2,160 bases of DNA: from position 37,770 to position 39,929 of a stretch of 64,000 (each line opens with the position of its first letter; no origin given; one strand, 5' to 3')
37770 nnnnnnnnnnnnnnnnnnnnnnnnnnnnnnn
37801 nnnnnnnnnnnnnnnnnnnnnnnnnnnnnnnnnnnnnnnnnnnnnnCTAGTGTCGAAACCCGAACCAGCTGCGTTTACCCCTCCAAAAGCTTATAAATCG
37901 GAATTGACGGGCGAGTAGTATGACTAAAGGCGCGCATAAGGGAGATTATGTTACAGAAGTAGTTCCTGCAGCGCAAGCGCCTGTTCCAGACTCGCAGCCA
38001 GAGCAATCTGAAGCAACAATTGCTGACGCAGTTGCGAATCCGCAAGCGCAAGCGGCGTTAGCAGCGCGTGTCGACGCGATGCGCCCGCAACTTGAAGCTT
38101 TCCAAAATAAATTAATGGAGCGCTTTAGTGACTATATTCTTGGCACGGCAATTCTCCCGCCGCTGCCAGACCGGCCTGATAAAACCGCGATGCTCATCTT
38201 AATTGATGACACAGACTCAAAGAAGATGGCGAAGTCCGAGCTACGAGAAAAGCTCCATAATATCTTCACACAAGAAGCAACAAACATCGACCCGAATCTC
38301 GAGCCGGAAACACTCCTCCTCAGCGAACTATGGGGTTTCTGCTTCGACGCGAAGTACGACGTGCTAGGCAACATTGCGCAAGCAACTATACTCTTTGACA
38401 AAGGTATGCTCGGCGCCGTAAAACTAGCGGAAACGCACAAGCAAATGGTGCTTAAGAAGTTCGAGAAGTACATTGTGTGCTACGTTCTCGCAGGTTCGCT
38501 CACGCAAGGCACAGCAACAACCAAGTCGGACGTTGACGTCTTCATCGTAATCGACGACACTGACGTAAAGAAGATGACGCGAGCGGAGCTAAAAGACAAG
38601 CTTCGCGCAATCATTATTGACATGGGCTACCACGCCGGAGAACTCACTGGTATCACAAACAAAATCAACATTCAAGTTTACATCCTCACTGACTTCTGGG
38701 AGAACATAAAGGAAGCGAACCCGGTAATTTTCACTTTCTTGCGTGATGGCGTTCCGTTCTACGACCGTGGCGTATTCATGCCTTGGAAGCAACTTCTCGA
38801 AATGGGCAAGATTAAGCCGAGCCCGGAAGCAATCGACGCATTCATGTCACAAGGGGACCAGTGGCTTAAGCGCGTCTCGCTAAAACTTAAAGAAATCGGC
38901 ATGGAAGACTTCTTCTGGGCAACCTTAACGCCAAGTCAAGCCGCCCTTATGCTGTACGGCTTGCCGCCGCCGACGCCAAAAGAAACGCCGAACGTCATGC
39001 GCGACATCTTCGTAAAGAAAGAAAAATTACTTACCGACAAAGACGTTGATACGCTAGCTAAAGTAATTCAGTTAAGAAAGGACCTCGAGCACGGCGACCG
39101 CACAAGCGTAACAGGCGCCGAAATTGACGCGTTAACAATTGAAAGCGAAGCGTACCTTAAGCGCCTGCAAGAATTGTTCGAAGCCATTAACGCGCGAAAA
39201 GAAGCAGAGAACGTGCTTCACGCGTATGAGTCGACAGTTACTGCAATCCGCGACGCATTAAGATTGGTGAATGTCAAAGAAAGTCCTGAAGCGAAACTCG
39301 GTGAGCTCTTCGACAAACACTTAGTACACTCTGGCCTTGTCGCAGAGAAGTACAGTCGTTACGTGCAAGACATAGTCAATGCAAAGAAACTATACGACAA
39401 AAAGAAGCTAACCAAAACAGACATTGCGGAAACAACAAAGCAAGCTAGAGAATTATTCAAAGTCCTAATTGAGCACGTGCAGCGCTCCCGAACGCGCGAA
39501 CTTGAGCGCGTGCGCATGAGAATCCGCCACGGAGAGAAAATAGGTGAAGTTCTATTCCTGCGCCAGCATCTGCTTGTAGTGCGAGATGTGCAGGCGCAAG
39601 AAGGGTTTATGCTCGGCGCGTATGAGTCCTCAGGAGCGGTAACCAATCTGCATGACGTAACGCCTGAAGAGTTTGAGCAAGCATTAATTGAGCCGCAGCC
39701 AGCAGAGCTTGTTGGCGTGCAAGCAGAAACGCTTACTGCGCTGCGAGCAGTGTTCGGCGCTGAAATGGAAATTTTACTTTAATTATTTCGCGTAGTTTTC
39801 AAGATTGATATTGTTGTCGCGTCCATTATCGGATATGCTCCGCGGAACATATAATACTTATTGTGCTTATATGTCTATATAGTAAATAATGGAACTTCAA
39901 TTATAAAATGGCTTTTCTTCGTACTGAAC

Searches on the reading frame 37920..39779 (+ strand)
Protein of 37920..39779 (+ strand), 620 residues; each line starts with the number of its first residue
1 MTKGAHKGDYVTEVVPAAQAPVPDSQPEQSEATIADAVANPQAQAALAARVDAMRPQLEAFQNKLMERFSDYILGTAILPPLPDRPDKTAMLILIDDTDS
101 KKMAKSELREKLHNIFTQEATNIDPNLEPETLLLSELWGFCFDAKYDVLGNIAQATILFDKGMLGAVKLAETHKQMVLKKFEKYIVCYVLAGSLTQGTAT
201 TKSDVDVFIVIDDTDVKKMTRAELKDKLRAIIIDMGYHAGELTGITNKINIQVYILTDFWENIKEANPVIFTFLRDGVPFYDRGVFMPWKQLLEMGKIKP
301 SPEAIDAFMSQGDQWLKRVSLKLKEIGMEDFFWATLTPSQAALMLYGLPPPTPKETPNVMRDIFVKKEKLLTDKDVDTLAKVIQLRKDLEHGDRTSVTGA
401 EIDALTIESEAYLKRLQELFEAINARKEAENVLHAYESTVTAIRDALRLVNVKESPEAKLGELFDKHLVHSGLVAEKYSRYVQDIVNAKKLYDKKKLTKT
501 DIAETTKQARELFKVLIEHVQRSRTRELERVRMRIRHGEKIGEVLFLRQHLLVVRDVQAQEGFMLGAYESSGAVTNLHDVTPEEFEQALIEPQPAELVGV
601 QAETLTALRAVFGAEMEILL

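Call 69: search_protein_families(library=pfam, proteins=[window:37920-39779:+], max_evalue=0.0001)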
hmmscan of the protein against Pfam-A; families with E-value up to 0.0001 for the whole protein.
window:37920-39779:+ (620 aa): 2 families
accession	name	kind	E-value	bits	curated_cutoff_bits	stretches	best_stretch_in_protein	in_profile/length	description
PF18765.7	Polbeta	-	3.3e-05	24.4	26.9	1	181-231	7-58/93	Polymerase beta, Nucleotidyltransferase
PF01909.29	NTP_transf_2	-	4.4e-05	24.2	21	0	181-227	12-60/93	Nucleotidyltransferase domain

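Call 78: search_protein_families(library=padloc, proteins=[window:37920-39779:+], max_evalue=0.01)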
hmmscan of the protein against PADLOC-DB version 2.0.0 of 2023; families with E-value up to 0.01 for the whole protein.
window:37920-39779:+ (620 aa): 6 families
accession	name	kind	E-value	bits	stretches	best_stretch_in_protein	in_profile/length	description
PDLC04903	PDC-S09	-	1.8e-05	23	1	169-223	10-63/108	-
PDLC04368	PDC-M05A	-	2.5e-05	22.2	1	176-222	98-144/201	-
PDLC04906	PDC-S09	-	0.00013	20.3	1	169-228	10-67/98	-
PDLC04902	PDC-S09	-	0.00044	18.5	1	173-231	8-67/97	-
PDLC04904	PDC-S09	-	0.00067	17.8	1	171-231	10-70/104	-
PDLC02763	SspB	-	0.0093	13.6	0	193-270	137-213/279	SspB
